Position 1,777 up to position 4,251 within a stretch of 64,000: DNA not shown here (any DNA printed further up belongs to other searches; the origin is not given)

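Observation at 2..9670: Multi-hydrolase cluster without export signals, headed by a tail-anchored vWA protein: a candidate uncharacterised effector or conflict system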

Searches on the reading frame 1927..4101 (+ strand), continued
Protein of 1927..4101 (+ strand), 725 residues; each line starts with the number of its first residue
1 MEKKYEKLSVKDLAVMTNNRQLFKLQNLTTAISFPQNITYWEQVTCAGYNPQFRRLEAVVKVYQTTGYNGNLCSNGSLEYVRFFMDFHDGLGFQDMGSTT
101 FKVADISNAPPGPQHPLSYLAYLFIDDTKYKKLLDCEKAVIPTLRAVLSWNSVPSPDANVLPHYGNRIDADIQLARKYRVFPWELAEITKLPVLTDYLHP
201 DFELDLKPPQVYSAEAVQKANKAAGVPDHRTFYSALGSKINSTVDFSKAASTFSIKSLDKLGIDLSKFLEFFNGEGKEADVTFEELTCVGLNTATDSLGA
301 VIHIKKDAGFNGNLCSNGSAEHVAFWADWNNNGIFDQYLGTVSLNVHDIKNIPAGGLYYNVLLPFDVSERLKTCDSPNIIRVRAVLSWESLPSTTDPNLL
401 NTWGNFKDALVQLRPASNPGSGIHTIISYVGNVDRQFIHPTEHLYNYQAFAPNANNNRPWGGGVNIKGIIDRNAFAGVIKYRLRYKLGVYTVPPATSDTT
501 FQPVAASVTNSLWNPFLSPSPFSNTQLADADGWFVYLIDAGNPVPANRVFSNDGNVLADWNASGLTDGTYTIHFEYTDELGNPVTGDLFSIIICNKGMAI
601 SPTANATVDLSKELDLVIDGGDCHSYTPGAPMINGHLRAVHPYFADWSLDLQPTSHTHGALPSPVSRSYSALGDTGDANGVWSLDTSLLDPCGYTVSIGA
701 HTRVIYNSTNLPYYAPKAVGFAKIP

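Call 22: find_homologous_proteins(query=L001:6927-9770:+, max_evalue=0.00001)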
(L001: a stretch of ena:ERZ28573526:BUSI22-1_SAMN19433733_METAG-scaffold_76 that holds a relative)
Query L001:6927-9770:+ (948 aa): 1115 proteins with E <= 0.00001 among 8000 candidates; the best 120 are listed.
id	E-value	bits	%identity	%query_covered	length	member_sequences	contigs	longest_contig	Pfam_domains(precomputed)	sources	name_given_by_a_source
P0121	0.0e+0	1984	90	98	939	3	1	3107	PF00264.26,PF13519.13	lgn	-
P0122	0.0e+0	1367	65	98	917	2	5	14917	PF00264.26,PF13519.13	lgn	-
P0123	0.0e+0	1352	64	98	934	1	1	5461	PF00264.26,PF00092.35,PF13519.13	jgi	jgi:hypothetical protein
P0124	0.0e+0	1307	62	100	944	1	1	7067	PF00264.26,PF13519.13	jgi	jgi:hypothetical protein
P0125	0.0e+0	1303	61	97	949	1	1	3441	PF00264.26,PF13519.13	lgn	-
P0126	0.0e+0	1281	61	98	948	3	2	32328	PF00264.26,PF13519.13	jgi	jgi:hypothetical protein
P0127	0.0e+0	1280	61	98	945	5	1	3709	PF00264.26,PF13519.13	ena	-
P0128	0.0e+0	1279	61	98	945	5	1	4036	PF00264.26,PF13519.13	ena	-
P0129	0.0e+0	1269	60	100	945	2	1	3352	PF00264.26,PF13519.13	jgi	jgi:hypothetical protein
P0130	0.0e+0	1269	60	98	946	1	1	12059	PF00264.26,PF13519.13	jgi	-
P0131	0.0e+0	1268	61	98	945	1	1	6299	PF00264.26,PF13519.13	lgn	-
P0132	0.0e+0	1267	60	97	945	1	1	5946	PF00264.26,PF13519.13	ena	-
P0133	0.0e+0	1265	60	98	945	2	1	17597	PF00264.26,PF13519.13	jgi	jgi:Common central domain of tyrosinase/von Willebrand factor type A domain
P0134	0.0e+0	1263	60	97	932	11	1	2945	PF00264.26,PF13519.13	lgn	-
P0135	0.0e+0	1254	60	97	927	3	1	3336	PF00264.26,PF13519.13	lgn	-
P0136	0.0e+0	1232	62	94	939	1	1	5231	PF00264.26,PF00092.35,PF13519.13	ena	-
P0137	0.0e+0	1232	59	98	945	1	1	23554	PF00264.26,PF13519.13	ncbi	ncbi:MAG: tyrosinase family protein [Fibrobacteria bacterium]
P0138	0.0e+0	1226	60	95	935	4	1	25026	PF00264.26,PF00092.35,PF13519.13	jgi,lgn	jgi:hypothetical protein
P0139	0.0e+0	1226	62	94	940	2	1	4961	PF00264.26,PF00092.35,PF13519.13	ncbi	-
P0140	0.0e+0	1225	60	96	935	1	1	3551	PF00264.26,PF00092.35,PF13519.13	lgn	-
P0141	0.0e+0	1223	61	94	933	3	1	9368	PF00264.26,PF00092.35,PF13519.13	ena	-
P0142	0.0e+0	1221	60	95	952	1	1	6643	PF00264.26,PF00092.35,PF13519.13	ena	-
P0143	0.0e+0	1220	61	93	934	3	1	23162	PF00264.26,PF00092.35,PF13519.13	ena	-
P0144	0.0e+0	1220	60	94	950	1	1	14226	PF00264.26,PF00092.35,PF13519.13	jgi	jgi:hypothetical protein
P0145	0.0e+0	1218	60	94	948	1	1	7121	PF00264.26,PF00092.35,PF13519.13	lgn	-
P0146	0.0e+0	1215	61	94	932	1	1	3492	PF00264.26,PF00092.35,PF13519.13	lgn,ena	-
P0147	0.0e+0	1212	60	95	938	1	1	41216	PF00264.26,PF00092.35,PF13519.13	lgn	-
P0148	0.0e+0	1212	61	95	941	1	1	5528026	PF00264.26,PF00092.35,PF13519.13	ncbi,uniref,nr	ncbi:VWA domain-containing protein [Panacibacter ginsenosidivorans]|uniref:VWA domain-containing pro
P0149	0.0e+0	1210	60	94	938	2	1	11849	PF00264.26,PF00092.35,PF13519.13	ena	-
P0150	0.0e+0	1201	60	94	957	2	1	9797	PF00264.26,PF00092.35,PF13519.13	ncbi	-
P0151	0.0e+0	1198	60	93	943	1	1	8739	PF00264.26,PF00092.35,PF13519.13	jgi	jgi:hypothetical protein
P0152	0.0e+0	1198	60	97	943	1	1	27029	PF00264.26,PF13519.13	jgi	jgi:hypothetical protein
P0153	0.0e+0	1198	61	94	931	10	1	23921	PF00264.26,PF00092.35,PF13519.13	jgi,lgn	jgi:hypothetical protein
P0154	0.0e+0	1194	60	95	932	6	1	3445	PF00264.26,PF00092.35,PF13519.13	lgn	-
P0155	0.0e+0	1191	60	94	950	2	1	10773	PF00264.26,PF00092.35,PF13519.13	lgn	-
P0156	0.0e+0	1188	59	93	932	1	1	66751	PF00264.26,PF00092.35,PF13519.13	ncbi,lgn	-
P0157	0.0e+0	1187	58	98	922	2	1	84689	PF00264.26,PF13519.13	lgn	-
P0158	0.0e+0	1186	60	94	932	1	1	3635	PF00264.26,PF00092.35,PF13519.13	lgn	-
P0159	0.0e+0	1184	59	96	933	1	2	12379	PF00264.26,PF00092.35,PF13519.13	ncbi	-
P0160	0.0e+0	1183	60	94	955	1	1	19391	PF00264.26,PF00092.35,PF13519.13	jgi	-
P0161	0.0e+0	1182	61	94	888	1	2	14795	PF00264.26,PF00092.35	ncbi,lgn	-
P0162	0.0e+0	1180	59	95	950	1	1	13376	PF00264.26,PF00092.35,PF13519.13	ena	-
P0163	0.0e+0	1180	60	93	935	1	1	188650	PF00264.26,PF00092.35,PF13519.13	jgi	jgi:hypothetical protein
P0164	0.0e+0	1180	60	94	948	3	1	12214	PF00264.26,PF00092.35,PF13519.13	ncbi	-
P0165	0.0e+0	1179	59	94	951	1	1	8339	PF00264.26,PF13519.13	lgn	-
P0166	0.0e+0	1178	60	93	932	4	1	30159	PF00264.26,PF00092.35,PF13519.13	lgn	-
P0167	0.0e+0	1174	59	94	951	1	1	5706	PF00264.26,PF00092.35,PF13519.13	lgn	-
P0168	0.0e+0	1173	59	94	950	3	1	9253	PF00264.26,PF00092.35,PF13519.13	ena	-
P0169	0.0e+0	1173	60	94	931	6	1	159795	PF00264.26,PF00092.35,PF13519.13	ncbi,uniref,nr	ncbi:tyrosinase family protein [Novosphingobium sp.]|uniref:tyrosinase family protein n=1 Tax=Novosp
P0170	0.0e+0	1172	59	94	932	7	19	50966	PF00264.26,PF00092.35,PF13519.13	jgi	jgi:hypothetical protein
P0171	0.0e+0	1170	60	94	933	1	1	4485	PF00264.26,PF00092.35,PF13519.13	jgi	jgi:Common central domain of tyrosinase/von Willebrand factor type A domain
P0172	0.0e+0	1167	59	95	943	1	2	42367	PF00264.26,PF13519.13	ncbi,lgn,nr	ncbi:MAG: tyrosinase family protein [Gemmataceae bacterium]|nr:tyrosinase family protein [Gemmatacea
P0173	0.0e+0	1165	58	96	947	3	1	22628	PF00264.26,PF00092.35,PF13519.13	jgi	-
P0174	0.0e+0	1165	58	95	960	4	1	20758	PF00264.26,PF00092.35,PF13519.13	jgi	jgi:hypothetical protein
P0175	0.0e+0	1164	59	94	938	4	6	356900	PF00264.26,PF00092.35,PF13519.13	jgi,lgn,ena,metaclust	metaclust:\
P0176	0.0e+0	1164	57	98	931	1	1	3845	PF00264.26,PF00092.35,PF13519.13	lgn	-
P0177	0.0e+0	1160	59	93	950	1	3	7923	PF00264.26,PF00092.35,PF13519.13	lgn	-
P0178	0.0e+0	1159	59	94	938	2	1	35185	PF00264.26,PF00092.35,PF13519.13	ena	-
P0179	0.0e+0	1159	58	95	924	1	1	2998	PF00264.26,PF00092.35,PF13519.13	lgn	-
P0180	0.0e+0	1159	59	94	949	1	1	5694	PF00264.26,PF00092.35,PF13519.13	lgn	-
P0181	0.0e+0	1159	59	94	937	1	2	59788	PF00264.26,PF00092.35,PF13519.13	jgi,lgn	jgi:hypothetical protein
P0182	0.0e+0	1158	58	94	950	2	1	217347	PF00264.26,PF00092.35,PF13519.13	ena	-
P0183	0.0e+0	1157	58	98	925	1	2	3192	PF00264.26,PF13519.13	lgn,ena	-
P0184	0.0e+0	1153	57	98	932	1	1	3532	PF00264.26,PF13519.13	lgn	-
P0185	0.0e+0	1151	57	96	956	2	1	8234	PF00264.26,PF13519.13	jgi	-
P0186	0.0e+0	1151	59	94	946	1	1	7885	PF00264.26,PF13519.13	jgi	jgi:hypothetical protein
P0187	0.0e+0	1149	57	98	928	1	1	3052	PF00264.26,PF00092.35,PF13519.13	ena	-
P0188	0.0e+0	1148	59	93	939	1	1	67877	PF00264.26,PF00092.35,PF13519.13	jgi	jgi:hypothetical protein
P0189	0.0e+0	1147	55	98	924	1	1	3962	PF00264.26,PF13519.13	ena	-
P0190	0.0e+0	1147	57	94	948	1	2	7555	PF00264.26,PF13519.13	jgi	jgi:hypothetical protein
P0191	0.0e+0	1147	57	95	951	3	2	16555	PF00264.26,PF00092.35,PF13519.13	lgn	-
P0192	0.0e+0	1146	57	98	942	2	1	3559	PF00264.26,PF13519.13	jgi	jgi:hypothetical protein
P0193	0.0e+0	1145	58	96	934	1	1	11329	PF00264.26,PF00092.35,PF13519.13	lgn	-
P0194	0.0e+0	1144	54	97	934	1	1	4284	PF00264.26,PF13519.13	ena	-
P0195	0.0e+0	1143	59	95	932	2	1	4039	PF00264.26,PF00092.35,PF13519.13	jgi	jgi:hypothetical protein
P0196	0.0e+0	1142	58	95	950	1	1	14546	PF00264.26,PF00092.35,PF13519.13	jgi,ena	-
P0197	0.0e+0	1140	57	98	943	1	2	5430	PF00264.26,PF13519.13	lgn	-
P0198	0.0e+0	1139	57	97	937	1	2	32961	PF00264.26,PF00092.35,PF13519.13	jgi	jgi:hypothetical protein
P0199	0.0e+0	1135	58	93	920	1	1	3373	PF00264.26,PF00092.35,PF13519.13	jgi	jgi:hypothetical protein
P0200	0.0e+0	1135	57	97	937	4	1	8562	PF00264.26,PF00092.35,PF13519.13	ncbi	-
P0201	0.0e+0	1134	58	97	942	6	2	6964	PF00264.26,PF13519.13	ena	-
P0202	0.0e+0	1134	59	94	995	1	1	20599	PF00264.26,PF00092.35,PF13519.13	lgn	-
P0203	0.0e+0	1134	59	93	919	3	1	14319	PF00264.26,PF00092.35,PF13519.13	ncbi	-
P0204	0.0e+0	1133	57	97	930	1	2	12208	PF00264.26,PF00092.35,PF13519.13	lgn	-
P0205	0.0e+0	1132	56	98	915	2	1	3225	PF00264.26,PF13519.13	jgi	jgi:hypothetical protein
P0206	0.0e+0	1131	58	93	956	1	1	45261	PF00264.26,PF13519.13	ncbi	-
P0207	0.0e+0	1131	58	94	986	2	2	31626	PF00264.26,PF00092.35,PF13519.13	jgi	jgi:hypothetical protein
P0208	0.0e+0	1126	57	98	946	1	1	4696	PF00264.26,PF00092.35,PF13519.13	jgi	jgi:hypothetical protein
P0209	0.0e+0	1125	57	98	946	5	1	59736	PF00264.26,PF13519.13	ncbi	-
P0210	0.0e+0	1125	56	97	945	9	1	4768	PF00264.26,PF00092.35,PF13519.13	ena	-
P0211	0.0e+0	1125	56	95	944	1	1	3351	PF00264.26,PF00092.35,PF13519.13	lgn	-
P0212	0.0e+0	1125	57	95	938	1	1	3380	PF00264.26,PF13519.13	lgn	-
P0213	0.0e+0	1123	56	97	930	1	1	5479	PF00264.26,PF00092.35,PF13519.13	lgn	-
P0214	0.0e+0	1120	57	96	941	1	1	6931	PF00264.26,PF00092.35,PF13519.13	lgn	-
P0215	0.0e+0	1118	56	98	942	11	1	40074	PF00264.26,PF13519.13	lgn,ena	-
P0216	0.0e+0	1117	55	98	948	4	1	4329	PF00264.26,PF00092.35,PF13519.13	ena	-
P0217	0.0e+0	1116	57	95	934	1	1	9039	PF00264.26,PF00092.35,PF13519.13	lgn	-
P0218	0.0e+0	1116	58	94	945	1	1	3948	PF00264.26,PF13519.13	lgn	-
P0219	0.0e+0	1111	57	94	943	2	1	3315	PF00264.26,PF13519.13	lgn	-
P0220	0.0e+0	1110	56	95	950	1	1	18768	PF00264.26,PF00092.35,PF13519.13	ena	-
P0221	0.0e+0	1109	56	97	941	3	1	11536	PF00264.26,PF00092.35,PF13519.13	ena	-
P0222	0.0e+0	1109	57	96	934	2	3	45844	PF00264.26,PF00092.35,PF13519.13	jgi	jgi:hypothetical protein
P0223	0.0e+0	1108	55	98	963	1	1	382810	PF00264.26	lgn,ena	-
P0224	0.0e+0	1108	58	93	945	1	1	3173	PF00264.26,PF13519.13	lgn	-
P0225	0.0e+0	1105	57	93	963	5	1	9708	PF00264.26,PF00092.35,PF13519.13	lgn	-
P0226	0.0e+0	1104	58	93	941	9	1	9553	PF00264.26,PF00092.35,PF13519.13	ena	-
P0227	0.0e+0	1103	57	94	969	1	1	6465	PF00264.26,PF00092.35,PF13519.13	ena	-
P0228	0.0e+0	1103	56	95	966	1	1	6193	PF00264.26,PF13519.13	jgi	jgi:hypothetical protein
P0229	0.0e+0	1102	57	93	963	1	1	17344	PF00264.26,PF00092.35,PF13519.13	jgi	jgi:hypothetical protein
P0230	0.0e+0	1097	55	98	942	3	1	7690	PF00264.26,PF00092.35,PF13519.13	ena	-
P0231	0.0e+0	1096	57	94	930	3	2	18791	PF00264.26,PF00092.35,PF13519.13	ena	-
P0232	0.0e+0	1094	57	95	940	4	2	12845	PF00264.26,PF00092.35,PF13519.13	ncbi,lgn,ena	-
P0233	0.0e+0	1091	56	93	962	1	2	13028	PF00264.26,PF00092.35,PF13519.13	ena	-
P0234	0.0e+0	1089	56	95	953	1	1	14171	PF00264.26,PF13519.13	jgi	jgi:hypothetical protein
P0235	0.0e+0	1088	56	96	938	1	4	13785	PF00264.26,PF00092.35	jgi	-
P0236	0.0e+0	1086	56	94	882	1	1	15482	PF00264.26,PF00092.35,PF13519.13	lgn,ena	-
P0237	0.0e+0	1083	56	93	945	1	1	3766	PF00264.26,PF13519.13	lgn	-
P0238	0.0e+0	1081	56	93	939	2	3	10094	PF00264.26,PF00092.35,PF13519.13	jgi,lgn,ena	-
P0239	0.0e+0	1078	56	95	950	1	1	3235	PF00264.26,PF00092.35,PF13519.13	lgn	-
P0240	0.0e+0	1074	55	95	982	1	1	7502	PF00264.26,PF00092.35,PF13519.13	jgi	jgi:hypothetical protein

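Call 23: find_encoding_contigs(protein=P0122, flank=10000, max_places=3)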
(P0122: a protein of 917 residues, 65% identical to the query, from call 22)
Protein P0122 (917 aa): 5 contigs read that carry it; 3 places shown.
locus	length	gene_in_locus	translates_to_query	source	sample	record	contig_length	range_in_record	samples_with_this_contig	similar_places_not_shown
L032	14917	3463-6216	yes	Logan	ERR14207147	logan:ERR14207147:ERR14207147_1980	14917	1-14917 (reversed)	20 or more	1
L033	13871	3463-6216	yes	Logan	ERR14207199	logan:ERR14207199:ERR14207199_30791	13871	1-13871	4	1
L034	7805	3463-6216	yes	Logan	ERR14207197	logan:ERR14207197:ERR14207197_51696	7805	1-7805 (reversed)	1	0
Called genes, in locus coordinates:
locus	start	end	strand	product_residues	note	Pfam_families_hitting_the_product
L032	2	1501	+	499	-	?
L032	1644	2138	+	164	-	PF21956:DUF6922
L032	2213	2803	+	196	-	-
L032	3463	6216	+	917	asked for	PF00264:Tyrosinase, PF13519:VWA_2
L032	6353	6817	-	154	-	-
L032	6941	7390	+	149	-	PF00583:Acetyltransf_1, PF13302:Acetyltransf_3 (weak), PF08445:FR47 (faint), PF13673:Acetyltransf_10, PF13508:Acetyltransf_7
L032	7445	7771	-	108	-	PF01638:HxlR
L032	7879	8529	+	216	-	-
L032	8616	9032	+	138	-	PF12663:DUF3788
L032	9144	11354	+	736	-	PF13424:TPR_12 (faint), PF13289:SIR2_2 (faint), PF13429:TPR_15 (faint), PF07719:TPR_2 (faint), PF13181:TPR_8 (faint), PF13428:TPR_14 (faint), PF13432:TPR_16 (faint), PF25474:TPR_TmcB (weak), +6 more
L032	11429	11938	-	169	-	-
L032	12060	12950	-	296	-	PF00486:Trans_reg_C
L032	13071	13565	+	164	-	PF00254:FKBP_C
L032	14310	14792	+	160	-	PF00075:RNase_H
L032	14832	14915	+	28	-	?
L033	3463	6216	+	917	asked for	PF00264:Tyrosinase, PF13519:VWA_2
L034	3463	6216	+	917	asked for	PF00264:Tyrosinase, PF13519:VWA_2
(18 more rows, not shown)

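Call 24: find_encoding_contigs(protein=P0148, flank=10000, max_places=2)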
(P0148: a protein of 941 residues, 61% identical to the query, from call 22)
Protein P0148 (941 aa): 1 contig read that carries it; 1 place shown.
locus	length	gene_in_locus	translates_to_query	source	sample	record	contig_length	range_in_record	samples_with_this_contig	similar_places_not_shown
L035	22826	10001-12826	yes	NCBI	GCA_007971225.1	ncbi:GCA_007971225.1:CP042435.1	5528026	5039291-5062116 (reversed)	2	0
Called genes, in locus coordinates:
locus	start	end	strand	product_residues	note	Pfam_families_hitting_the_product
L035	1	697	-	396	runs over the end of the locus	PF02384:N6_Mtase, PF05175:MTS, PF07669:Eco57I, PF08242:Methyltransf_12 (faint), PF13649:Methyltransf_25 (weak)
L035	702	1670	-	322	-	-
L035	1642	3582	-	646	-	PF24389:ORC-CDC6-like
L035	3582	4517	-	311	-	PF24390:PRTase-CE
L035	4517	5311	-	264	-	PF00303:Thymidylat_synt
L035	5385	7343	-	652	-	PF14293:YWFCY, PF02534:T4SS-DNA_transf, PF10412:TrwB_AAD_bind, PF12696:TraG-D_C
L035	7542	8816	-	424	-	PF03432:Relaxase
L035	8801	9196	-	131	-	PF19514:MobC_2, PF21983:NikA-like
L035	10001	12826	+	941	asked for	PF00264:Tyrosinase, PF00092:VWA (weak), PF13519:VWA_2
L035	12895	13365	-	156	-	PF04002:RadC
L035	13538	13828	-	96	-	-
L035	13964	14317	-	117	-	PF01624:MutS_I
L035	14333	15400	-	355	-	PF06067:DUF932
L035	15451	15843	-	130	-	PF00436:SSB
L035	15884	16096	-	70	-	-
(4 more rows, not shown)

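Call 25: predict_structure(alignment_id=A1)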
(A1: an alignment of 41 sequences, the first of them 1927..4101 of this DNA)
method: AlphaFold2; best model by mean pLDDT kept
length: 725 residues; sequences in the alignment: 41
mean_pLDDT: 81.8   pTM: 0.65
mean pLDDT of the five models: 81.8, 81.5, 80.7, 78.4, 77.7
residues with pLDDT >= 90: 288; 70-90: 310; 50-70: 85; < 50: 42
segments of 3 or more residues with pLDDT < 50: 1-4, 184-186, 197-207, 515-518, 539-553
pLDDT, mean of each block of 10 residues (from residue 1): 54 83 71 82 95 85 86 81 93 87 75 85 79 86 96 87 93 80 50 48 45 79 89 83 74 62 77 68 96 86 94 82 93 90 89 94 79 82 94 88 91 73 76 83 83 85 88 73 89 62 88 50 79 74 34 69 94 89 87 94 89 92 84 94 94 92 88 84 94 95 90 91 90
secondary structure, 60 per line:
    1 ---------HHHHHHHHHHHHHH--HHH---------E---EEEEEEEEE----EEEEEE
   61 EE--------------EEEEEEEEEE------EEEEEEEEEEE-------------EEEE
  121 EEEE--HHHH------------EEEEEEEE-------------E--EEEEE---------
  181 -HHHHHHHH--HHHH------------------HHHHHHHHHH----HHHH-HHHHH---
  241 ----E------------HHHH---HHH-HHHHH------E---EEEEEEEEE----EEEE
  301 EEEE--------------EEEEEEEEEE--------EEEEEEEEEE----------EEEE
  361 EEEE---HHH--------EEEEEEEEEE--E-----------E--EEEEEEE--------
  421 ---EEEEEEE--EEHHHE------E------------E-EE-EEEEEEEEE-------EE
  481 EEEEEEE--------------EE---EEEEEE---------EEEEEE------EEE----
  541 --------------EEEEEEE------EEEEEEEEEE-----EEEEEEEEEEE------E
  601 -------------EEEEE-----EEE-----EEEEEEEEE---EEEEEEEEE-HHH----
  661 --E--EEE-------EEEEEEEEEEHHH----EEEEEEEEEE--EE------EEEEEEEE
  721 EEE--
elements in order (helices of 4 or more, strands of 3 or more residues): H10-23 E42-50 E55-62 E77-86 E93-103 E117-124 H127-130 E143-150 E167-171 H182-189 H192-195 H214-223 H228-231 H233-237 H258-261 H269-273 E284-292 E297-304 E319-328 E337-346 E357-364 E379-388 E406-412 E424-430 E463-471 E479-487 E507-512 E522-527 E534-536 E555-561 E568-577 E583-593 E614-618 E624-626 E632-640 E644-652 E666-668 E676-685 E693-702 E713-723
